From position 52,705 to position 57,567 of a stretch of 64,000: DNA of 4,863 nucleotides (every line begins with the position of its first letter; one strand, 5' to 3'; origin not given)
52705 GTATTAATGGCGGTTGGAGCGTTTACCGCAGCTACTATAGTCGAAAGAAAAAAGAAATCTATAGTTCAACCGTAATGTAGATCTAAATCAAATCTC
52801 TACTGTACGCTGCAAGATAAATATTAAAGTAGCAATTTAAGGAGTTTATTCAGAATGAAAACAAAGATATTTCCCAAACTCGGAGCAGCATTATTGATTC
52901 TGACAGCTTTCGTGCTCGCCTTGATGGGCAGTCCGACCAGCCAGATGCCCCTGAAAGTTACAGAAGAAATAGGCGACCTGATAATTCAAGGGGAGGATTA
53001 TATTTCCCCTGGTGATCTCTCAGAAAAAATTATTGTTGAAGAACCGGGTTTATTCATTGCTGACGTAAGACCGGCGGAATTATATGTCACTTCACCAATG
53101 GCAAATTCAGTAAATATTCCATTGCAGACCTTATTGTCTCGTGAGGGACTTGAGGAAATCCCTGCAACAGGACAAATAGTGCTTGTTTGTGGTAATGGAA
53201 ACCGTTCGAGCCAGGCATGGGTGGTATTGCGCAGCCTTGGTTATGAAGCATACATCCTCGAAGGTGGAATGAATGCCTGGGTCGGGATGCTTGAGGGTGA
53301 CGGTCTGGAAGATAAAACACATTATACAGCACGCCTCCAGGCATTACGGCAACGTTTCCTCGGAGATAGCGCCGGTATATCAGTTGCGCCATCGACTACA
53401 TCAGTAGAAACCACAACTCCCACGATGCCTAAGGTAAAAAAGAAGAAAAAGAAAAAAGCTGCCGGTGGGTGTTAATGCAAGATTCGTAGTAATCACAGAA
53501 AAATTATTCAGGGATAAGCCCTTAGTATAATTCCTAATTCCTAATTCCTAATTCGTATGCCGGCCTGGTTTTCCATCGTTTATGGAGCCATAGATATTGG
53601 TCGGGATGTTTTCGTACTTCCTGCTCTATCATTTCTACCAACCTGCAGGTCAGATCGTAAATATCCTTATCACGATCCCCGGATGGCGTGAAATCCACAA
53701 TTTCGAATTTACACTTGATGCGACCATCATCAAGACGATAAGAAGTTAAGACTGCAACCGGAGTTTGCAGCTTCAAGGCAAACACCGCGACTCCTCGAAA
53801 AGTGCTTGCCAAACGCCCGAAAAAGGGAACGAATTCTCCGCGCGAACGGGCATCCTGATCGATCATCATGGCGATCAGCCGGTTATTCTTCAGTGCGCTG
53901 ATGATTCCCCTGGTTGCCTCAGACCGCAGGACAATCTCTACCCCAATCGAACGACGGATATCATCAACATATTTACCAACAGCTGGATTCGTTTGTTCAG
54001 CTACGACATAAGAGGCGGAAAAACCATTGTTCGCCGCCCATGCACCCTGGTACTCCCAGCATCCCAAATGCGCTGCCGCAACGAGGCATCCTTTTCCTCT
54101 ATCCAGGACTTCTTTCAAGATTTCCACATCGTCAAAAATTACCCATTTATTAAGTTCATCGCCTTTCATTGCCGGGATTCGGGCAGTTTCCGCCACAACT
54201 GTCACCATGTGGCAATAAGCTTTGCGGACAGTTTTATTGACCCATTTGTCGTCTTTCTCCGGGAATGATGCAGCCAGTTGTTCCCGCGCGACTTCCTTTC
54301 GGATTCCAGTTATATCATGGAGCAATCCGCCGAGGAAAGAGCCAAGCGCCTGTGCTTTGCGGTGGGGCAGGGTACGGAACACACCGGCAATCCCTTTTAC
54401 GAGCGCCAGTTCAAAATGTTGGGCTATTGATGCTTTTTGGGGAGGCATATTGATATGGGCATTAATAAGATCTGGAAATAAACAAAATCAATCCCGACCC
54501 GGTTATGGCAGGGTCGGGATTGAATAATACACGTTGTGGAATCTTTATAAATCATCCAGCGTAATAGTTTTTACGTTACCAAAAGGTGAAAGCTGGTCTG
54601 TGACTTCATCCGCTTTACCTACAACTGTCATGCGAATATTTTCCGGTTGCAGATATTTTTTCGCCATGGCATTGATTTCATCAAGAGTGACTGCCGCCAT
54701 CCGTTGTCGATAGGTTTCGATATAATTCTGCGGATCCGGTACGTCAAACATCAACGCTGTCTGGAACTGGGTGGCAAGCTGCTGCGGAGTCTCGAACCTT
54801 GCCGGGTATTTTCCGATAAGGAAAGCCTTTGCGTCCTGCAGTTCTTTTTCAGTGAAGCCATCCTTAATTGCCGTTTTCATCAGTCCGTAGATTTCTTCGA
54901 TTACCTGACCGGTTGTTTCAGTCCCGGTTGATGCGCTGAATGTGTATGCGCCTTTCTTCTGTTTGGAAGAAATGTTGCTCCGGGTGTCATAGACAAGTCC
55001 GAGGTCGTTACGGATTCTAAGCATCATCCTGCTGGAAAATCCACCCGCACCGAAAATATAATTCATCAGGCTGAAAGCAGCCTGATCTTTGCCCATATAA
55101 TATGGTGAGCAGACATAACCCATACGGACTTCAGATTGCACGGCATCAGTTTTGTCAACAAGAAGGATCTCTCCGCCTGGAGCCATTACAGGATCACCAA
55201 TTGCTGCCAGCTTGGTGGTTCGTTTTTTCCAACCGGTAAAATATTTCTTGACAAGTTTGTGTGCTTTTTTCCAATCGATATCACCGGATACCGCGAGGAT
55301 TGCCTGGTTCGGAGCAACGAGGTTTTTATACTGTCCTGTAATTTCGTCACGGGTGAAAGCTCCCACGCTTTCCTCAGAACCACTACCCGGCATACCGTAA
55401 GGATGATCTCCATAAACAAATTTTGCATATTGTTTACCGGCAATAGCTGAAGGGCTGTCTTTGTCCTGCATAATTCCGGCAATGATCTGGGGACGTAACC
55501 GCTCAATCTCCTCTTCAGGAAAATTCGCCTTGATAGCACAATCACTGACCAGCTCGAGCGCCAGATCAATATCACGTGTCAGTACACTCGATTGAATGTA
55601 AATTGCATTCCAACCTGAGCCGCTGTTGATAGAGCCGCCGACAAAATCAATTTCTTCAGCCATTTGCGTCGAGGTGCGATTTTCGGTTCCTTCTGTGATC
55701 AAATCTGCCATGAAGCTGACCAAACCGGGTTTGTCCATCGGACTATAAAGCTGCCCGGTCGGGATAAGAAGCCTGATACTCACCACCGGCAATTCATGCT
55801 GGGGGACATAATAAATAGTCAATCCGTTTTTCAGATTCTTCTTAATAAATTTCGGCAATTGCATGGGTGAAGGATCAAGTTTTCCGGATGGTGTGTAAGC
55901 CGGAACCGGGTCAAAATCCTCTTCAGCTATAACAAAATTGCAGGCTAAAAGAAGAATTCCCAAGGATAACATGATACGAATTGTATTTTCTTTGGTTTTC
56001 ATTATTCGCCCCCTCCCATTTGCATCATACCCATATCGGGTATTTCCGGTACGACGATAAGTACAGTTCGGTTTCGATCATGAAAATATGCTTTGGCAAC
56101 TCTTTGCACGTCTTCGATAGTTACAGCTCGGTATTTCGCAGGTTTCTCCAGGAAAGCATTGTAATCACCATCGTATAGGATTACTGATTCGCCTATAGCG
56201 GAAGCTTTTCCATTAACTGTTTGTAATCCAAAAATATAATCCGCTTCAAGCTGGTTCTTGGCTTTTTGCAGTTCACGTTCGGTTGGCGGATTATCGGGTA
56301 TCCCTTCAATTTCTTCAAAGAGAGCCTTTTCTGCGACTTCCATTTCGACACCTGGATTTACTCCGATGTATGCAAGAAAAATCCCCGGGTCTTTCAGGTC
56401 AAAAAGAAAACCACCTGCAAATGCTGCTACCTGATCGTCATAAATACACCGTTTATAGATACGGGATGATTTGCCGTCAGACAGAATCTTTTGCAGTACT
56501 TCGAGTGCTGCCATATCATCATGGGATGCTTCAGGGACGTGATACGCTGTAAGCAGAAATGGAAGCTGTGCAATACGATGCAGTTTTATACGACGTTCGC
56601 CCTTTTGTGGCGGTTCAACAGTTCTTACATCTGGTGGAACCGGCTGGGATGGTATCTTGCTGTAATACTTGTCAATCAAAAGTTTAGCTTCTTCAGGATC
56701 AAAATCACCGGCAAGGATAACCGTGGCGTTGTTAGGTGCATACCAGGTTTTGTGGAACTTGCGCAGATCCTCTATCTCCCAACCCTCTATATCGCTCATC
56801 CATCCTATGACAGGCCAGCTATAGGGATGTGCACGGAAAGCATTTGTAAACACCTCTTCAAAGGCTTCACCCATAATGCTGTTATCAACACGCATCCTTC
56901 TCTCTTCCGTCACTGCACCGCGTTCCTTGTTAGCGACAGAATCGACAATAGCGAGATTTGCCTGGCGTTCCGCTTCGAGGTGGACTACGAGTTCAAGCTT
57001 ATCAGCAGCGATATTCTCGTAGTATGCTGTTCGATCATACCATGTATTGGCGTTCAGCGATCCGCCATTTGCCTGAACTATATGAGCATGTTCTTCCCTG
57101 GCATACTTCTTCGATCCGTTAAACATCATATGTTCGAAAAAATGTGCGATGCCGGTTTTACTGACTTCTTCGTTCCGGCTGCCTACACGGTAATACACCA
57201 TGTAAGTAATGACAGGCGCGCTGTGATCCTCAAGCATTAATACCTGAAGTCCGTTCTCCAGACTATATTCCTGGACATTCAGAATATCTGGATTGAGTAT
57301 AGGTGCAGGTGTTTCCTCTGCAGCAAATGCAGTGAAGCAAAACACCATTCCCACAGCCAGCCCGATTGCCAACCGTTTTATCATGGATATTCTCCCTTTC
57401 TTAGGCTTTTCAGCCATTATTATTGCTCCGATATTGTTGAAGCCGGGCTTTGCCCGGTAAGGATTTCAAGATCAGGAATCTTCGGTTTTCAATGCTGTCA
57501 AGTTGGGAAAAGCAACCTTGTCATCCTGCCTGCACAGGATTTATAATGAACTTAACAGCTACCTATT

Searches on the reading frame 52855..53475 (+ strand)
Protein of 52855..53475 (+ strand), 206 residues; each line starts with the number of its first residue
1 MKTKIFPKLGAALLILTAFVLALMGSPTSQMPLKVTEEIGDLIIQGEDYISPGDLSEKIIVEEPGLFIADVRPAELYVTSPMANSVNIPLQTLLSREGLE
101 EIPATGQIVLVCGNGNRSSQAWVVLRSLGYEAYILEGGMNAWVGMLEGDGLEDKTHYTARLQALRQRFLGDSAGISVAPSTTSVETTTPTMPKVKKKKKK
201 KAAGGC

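Call 16: search_protein_families(library=ncbifam, proteins=[window:52855-53475:+], max_evalue=1e-8)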
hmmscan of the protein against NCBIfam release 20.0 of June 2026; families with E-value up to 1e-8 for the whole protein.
window:52855-53475:+ (206 aa): 1 family
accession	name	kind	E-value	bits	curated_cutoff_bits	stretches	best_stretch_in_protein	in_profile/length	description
NF005902.0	PRK07878.1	equivalog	1.8e-09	37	647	1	48-148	287-387/392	adenylyltransferase/sulfurtransferase MoeZ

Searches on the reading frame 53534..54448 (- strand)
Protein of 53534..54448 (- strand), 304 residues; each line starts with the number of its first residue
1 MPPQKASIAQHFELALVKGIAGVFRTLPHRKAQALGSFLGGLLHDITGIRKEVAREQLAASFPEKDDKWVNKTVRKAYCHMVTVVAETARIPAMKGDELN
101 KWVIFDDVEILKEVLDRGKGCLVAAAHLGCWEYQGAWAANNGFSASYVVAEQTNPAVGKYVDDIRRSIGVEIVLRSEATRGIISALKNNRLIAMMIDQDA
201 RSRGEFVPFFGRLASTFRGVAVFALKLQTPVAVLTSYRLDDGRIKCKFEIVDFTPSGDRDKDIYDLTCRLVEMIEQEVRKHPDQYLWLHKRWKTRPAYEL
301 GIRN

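Call 16: search_protein_families(library=ncbifam, proteins=[window:53534-54448:-], max_evalue=1e-8)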
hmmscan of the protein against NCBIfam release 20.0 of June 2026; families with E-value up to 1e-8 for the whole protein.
window:53534-54448:- (304 aa): 17 families
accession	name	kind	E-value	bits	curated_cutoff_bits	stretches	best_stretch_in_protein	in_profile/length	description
NF006270.0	PRK08419.1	equivalog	1.3e-33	116.6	248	1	16-294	9-290/298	lipid A biosynthesis lauroyl acyltransferase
TIGR02207.1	lipid_A_htrB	subfamily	1.2e-32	113.5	297.8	1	11-296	12-295/303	LpxL/LpxP family Kdo(2)-lipid IV(A) lauroyl/palmitoleoyl acyltransferase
NF005120.0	PRK06553.1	equivalog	6.2e-31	107.9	273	1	10-293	20-307/308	lipid A biosynthesis lauroyl acyltransferase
NF005399.0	PRK06946.1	subfamily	1.1e-30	106.9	343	1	12-299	5-290/294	lipid A biosynthesis lauroyl acyltransferase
NF005919.0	PRK07920.1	equivalog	4.7e-28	98.1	209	1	23-293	21-294/311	phosphatidylinositol mannoside acyltransferase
NF004191.0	PRK05646.1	equivalog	5.7e-28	98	491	1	10-299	14-302/310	lipid A biosynthesis lauroyl acyltransferase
NF006432.0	PRK08706.1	equivalog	1.4e-26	93.4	384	1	23-297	10-283/289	lipid A biosynthesis lauroyl acyltransferase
NF004190.0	PRK05645.1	equivalog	2.4e-26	92.5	377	1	11-299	3-291/295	lysophospholipid acyltransferase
NF006437.0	PRK08733.1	equivalog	2e-25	89.6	540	1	17-297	24-299/306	LpxL/LpxP family Kdo(2)-lipid IV(A) lauroyl/palmitoleoyl acyltransferase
NF005340.0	PRK06860.1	subfamily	1.6e-24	86.7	398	1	20-297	27-302/309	lipid A biosynthesis lauroyl acyltransferase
NF006487.0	PRK08905.1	equivalog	2e-24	86.2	281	1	22-295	8-276/290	lysophospholipid acyltransferase family protein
NF006507.0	PRK08943.1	subfamily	3.5e-23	82.2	337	1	19-299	32-311/322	lipid A biosynthesis (KDO)2-(lauroyl)-lipid IVA acyltransferase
NF005952.0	PRK08025.1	equivalog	1.9e-22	79.8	517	1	23-299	28-301/306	kdo(2)-lipid IV(A) palmitoleoyltransferase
TIGR02208.1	lipid_A_msbB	equivalog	7.2e-22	78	336.05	1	24-297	27-299/305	lauroyl-Kdo(2)-lipid IV(A) myristoyltransferase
NF005150.0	PRK06628.1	equivalog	5.9e-21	75.1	350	1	30-293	30-289/290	lipid A biosynthesis lauroyl acyltransferase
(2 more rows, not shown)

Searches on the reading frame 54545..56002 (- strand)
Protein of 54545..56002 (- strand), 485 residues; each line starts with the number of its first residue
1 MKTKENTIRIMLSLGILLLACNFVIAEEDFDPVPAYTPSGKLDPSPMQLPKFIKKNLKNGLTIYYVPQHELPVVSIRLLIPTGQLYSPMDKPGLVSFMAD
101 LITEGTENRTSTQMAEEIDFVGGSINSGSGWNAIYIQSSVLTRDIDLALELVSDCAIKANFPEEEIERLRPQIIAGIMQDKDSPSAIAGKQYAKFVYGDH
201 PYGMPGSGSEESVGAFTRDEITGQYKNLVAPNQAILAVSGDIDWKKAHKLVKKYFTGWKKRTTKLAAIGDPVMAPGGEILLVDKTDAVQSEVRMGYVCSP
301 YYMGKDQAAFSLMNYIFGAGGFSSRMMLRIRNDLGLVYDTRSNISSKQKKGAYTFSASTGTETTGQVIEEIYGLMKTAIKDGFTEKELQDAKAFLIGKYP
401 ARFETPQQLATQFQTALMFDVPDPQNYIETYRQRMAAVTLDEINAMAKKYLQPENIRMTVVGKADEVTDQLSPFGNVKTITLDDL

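Call 16: search_protein_families(library=ncbifam, proteins=[window:54545-56002:-], max_evalue=1e-8)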
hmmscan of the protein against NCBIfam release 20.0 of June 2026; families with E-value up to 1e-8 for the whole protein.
window:54545-56002:- (485 aa): 2 families
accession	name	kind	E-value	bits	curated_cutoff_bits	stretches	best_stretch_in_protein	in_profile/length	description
NF047422.1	YfmF_fam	equivalog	2.5e-26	92.5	285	1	138-450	95-401/412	EF-P 5-aminopentanol modification-associated protein YfmF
NF047421.1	YfmH_fam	equivalog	2.5e-11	43.4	250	1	142-461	105-421/425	EF-P 5-aminopentanol modification-associated protein YfmH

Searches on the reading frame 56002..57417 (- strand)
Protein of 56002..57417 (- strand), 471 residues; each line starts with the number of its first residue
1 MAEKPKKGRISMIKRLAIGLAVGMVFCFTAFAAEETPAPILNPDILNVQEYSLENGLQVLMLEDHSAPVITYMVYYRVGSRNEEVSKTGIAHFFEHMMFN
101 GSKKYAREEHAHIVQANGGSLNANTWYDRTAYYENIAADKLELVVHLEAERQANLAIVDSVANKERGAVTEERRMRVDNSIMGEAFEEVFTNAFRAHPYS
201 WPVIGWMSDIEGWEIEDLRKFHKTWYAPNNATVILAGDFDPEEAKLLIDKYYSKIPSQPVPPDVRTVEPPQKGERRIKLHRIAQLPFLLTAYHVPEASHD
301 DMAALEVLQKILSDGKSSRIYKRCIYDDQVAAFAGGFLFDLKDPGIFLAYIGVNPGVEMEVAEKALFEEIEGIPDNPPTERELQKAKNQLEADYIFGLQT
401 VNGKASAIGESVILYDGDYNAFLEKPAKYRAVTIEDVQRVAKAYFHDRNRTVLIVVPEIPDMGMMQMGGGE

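Call 16: search_protein_families(library=ncbifam, proteins=[window:56002-57417:-], max_evalue=1e-8)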
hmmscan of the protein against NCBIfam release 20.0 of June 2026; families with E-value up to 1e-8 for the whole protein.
window:56002-57417:- (471 aa): 4 families
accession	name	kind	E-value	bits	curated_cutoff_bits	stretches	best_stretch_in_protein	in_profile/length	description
NF047421.1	YfmH_fam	equivalog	5.3e-23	81.9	250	1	52-458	14-424/425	EF-P 5-aminopentanol modification-associated protein YfmH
NF011681.0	PRK15101.1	equivalog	7.2e-23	80.5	765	1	47-259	43-259/961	pitrilysin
TIGR02110.1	PQQ_syn_pqqF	equivalog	2e-14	53.3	320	1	52-141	4-94/697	pyrroloquinoline quinone biosynthesis protein PqqF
NF047422.1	YfmF_fam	equivalog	8.9e-10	38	285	1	160-444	122-401/412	EF-P 5-aminopentanol modification-associated protein YfmF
